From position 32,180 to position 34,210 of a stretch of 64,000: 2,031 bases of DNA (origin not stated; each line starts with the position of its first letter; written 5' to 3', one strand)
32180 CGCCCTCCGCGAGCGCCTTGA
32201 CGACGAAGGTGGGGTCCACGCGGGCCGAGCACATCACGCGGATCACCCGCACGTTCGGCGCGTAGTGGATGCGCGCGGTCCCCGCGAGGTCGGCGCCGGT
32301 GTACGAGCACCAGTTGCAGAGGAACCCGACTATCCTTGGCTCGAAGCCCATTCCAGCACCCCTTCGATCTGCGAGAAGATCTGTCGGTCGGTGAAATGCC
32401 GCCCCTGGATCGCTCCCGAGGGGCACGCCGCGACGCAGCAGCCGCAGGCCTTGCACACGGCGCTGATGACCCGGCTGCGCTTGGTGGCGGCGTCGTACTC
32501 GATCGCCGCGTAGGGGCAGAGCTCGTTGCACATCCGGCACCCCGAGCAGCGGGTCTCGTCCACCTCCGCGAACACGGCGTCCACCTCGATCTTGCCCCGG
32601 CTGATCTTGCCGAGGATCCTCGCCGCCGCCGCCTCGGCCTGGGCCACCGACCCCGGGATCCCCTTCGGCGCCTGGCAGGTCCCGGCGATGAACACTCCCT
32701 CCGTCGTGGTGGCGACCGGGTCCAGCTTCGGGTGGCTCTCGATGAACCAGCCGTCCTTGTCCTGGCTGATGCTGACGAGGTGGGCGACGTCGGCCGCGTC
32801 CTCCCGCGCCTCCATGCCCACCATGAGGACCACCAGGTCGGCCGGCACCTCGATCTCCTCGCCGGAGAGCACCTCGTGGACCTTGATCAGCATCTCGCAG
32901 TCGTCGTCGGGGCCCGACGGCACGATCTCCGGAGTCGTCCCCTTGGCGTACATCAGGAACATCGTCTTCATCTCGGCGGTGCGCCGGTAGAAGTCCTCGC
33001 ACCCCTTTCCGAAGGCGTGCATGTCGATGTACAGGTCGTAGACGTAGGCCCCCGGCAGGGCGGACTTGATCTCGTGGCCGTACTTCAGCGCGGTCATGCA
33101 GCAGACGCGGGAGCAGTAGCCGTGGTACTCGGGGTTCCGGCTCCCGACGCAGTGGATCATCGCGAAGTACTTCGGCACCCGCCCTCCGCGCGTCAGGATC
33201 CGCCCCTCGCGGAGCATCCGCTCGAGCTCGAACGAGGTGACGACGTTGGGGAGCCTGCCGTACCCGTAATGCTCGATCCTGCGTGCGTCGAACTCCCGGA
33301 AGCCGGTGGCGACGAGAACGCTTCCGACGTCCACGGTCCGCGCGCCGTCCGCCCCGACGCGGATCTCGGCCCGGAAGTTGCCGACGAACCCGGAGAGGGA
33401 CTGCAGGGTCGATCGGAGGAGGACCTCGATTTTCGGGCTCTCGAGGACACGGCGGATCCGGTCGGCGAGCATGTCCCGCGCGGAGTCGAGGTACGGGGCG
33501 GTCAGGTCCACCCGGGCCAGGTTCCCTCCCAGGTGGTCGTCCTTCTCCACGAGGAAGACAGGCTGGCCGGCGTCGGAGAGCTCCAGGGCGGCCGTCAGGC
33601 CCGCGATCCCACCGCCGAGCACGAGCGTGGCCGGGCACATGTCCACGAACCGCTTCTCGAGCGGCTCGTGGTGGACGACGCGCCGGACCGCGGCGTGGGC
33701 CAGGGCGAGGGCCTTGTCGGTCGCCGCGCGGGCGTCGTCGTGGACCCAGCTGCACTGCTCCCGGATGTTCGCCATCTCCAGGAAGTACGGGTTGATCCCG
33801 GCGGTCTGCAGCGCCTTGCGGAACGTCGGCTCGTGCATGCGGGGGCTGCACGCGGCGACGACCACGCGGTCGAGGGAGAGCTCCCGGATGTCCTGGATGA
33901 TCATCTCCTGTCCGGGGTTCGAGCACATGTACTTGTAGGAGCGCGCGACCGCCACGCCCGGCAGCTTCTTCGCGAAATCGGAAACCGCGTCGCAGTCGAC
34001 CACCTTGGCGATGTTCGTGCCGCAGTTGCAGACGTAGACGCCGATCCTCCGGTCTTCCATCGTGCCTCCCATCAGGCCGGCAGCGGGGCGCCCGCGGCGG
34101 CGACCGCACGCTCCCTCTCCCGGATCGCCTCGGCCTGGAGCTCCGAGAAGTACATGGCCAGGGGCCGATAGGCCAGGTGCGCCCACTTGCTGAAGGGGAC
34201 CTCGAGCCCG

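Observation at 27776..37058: Operon fusing a Qmo-like membrane module (QmoA-like / QmoC-like / HdrA+MvhD) to a group-3c [NiFe] hydrogenase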

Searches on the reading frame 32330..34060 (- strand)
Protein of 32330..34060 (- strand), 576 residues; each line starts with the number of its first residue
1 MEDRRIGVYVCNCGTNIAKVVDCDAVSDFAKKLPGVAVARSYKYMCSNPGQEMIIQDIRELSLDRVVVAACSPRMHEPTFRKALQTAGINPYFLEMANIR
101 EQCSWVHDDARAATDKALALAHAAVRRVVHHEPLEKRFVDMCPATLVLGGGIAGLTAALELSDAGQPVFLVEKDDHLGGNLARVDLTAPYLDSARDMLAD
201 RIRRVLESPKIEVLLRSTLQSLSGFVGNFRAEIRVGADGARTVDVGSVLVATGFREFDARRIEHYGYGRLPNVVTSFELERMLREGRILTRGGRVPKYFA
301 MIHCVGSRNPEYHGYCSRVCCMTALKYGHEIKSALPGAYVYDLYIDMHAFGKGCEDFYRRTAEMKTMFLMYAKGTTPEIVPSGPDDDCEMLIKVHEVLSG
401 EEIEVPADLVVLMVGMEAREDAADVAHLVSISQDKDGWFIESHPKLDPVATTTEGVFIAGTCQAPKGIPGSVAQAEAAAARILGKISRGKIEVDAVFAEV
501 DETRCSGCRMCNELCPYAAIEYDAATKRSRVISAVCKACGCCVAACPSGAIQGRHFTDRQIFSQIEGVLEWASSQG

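Call 5: search_protein_families(library=pfam, proteins=[window:32330-34060:-], max_evalue=0.01)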
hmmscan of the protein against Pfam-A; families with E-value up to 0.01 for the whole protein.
window:32330-34060:- (576 aa): 18 families
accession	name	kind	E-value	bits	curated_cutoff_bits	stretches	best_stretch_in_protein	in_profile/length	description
PF07992.20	Pyr_redox_2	-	5.4e-12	46.2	26.1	1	145-478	3-290/291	Pyridine nucleotide-disulphide oxidoreductase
PF13450.12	NAD_binding_8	-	4.2e-08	33.8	21.9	1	147-185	1-39/68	NAD(P)-binding Rossmann-like domain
PF12831.13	FAD_oxidored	-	1.3e-07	31.7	27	1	146-191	3-48/416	FAD dependent oxidoreductase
PF13484.11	Fer4_16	-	2e-07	32.1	30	1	536-559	2-27/66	4Fe-4S double cluster binding domain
PF01593.30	Amino_oxidase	-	2e-07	31.1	19.8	1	152-183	1-32/443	Flavin containing amine oxidoreductase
PF00890.30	FAD_binding_2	-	5.4e-07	29.6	20.4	1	146-182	3-39/414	FAD binding domain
PF01266.30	DAO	-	1.7e-06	28.3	27.9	1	146-179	3-37/353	FAD dependent oxidoreductase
PF13237.11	Fer4_10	-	3.2e-06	27.4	25.5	1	500-547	4-53/53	4Fe-4S dicluster domain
PF14697.11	Fer4_21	-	5.5e-06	26.9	35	1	498-551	1-57/59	4Fe-4S dicluster domain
PF12838.12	Fer4_7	-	9.3e-06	26.5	27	1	504-550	1-52/52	4Fe-4S dicluster domain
PF00037.32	Fer4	-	1.7e-05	24.9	21.1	2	499-521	2-24/24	4Fe-4S binding domain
PF13187.11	Fer4_9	-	0.00025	21.5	27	1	504-551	1-52/52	4Fe-4S dicluster domain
PF12837.12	Fer4_6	-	0.00028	21.2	25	1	497-520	1-24/24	4Fe-4S binding domain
PF25160.1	LdpA_Fe-S-bd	-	0.00092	19.4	27.6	1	509-554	7-46/49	LdpA Fe-S cluster-binding domain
PF03486.20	HI0933_like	-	0.002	18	50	1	145-179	3-37/244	HI0933-like protein Rossmann domain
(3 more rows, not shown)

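Call 6: search_protein_families(library=ncbifam, proteins=[window:32330-34060:-], max_evalue=0.001)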
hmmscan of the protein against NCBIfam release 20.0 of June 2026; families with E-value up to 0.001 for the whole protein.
window:32330-34060:- (576 aa): 77 families (the best 25 are shown)
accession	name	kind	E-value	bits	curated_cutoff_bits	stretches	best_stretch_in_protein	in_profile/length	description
NF040770.1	hetero_SS_HdrA2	exception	1.1e-179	599.2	1100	2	242-571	315-643/777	CoB-CoM heterodisulfide reductase HdrA2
NF041778.1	hetero_SS_HdrA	equivalog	6.6e-133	444.2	1400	2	242-570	325-652/771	ferredoxin:CoB-CoM heterodisulfide reductase subunit HdrA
NF041891.1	hdrA_Methbact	equivalog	2e-117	393.3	1300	2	242-570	312-637/762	ferredoxin:CoB-CoM heterodisulfide reductase subunit HdrA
NF009410.0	PRK12771.1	subfamily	6.6e-12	44.8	516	1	145-245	141-241/566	NAD(P)-binding protein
NF006221.0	PRK08348.1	subfamily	5.4e-09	35.8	124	1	501-552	42-93/136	NADH-plastoquinone oxidoreductase subunit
NF005560.0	PRK07233.1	equivalog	6.6e-09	35.1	252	1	146-186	4-44/435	hypothetical protein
TIGR01944.1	rnfB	subfamily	7.7e-09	35.4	68.7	1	494-557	104-166/190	RnfABCDGE type electron transport complex subunit B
NF038196.1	ferrodoxin_EFR1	subfamily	9e-08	32.4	75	1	499-555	181-233/242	EFR1 family ferrodoxin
NF041087.1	bile_acid_BaiCD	equivalog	1.1e-07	30.4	825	1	145-183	383-421/642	bile acid Fe-S flavoenzyme BaiCD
NF005415.0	PRK06991.1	equivalog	2.3e-07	30.8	281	1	492-557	74-138/284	electron transport complex subunit RsxB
TIGR02700.1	flavo_MJ0208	hypoth_equivalog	2.5e-07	30.2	251.35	1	488-554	134-197/234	dihydromethanopterin reductase (acceptor)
NF043039.1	HgcAB_like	equivalog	3.3e-07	30.2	285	1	497-552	294-350/350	HgcAB-like fusion protein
NF045874.1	Vhu_polyferre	exception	3.7e-07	29.2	600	1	484-552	178-244/381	F420-non-reducing hydrogenase associated-polyferredoxin VhuB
TIGR01372.1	soxA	subfamily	4e-07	28.2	1164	1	145-220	171-245/996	sarcosine oxidase subunit alpha family protein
TIGR03467.1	HpnE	equivalog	4.1e-07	29.7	283.05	1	146-180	2-36/430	hydroxysqualene dehydroxylase HpnE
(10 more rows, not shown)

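Call 40: search_solved_structures(query=window:32330-34060:-, max_evalue=1e-10, show_alignments=1)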
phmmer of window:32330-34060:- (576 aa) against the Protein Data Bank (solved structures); distinct sequences matched with E-value up to 1e-10: 6.
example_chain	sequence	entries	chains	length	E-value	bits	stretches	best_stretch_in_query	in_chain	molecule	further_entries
5odc_A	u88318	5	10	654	1.6e-148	499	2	243-569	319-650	Heterodisulfide reductase, subunit A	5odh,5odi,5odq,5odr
8rvu_a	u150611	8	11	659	4e-145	487.7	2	243-571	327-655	H(2):CoB-CoM heterodisulfide,ferredoxin reductase subunit A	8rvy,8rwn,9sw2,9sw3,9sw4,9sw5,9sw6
8rvv_A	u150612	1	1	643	1.4e-143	482.7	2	243-569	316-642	H(2):CoB-CoM heterodisulfide,ferredoxin reductase subunit A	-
9sfi_A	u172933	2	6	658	6.3e-142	477.2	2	243-572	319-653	CoB--CoM heterodisulfide reductase iron-sulfur subunit A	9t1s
7bkb_A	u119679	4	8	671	5.3e-127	427.9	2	238-567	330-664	CoB--CoM heterodisulfide reductase iron-sulfur subunit A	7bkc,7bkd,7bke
6tjr_A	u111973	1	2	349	9.4e-48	166.3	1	145-483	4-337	Fumarate reductase/succinate dehydrogenase flavoprotein domain protein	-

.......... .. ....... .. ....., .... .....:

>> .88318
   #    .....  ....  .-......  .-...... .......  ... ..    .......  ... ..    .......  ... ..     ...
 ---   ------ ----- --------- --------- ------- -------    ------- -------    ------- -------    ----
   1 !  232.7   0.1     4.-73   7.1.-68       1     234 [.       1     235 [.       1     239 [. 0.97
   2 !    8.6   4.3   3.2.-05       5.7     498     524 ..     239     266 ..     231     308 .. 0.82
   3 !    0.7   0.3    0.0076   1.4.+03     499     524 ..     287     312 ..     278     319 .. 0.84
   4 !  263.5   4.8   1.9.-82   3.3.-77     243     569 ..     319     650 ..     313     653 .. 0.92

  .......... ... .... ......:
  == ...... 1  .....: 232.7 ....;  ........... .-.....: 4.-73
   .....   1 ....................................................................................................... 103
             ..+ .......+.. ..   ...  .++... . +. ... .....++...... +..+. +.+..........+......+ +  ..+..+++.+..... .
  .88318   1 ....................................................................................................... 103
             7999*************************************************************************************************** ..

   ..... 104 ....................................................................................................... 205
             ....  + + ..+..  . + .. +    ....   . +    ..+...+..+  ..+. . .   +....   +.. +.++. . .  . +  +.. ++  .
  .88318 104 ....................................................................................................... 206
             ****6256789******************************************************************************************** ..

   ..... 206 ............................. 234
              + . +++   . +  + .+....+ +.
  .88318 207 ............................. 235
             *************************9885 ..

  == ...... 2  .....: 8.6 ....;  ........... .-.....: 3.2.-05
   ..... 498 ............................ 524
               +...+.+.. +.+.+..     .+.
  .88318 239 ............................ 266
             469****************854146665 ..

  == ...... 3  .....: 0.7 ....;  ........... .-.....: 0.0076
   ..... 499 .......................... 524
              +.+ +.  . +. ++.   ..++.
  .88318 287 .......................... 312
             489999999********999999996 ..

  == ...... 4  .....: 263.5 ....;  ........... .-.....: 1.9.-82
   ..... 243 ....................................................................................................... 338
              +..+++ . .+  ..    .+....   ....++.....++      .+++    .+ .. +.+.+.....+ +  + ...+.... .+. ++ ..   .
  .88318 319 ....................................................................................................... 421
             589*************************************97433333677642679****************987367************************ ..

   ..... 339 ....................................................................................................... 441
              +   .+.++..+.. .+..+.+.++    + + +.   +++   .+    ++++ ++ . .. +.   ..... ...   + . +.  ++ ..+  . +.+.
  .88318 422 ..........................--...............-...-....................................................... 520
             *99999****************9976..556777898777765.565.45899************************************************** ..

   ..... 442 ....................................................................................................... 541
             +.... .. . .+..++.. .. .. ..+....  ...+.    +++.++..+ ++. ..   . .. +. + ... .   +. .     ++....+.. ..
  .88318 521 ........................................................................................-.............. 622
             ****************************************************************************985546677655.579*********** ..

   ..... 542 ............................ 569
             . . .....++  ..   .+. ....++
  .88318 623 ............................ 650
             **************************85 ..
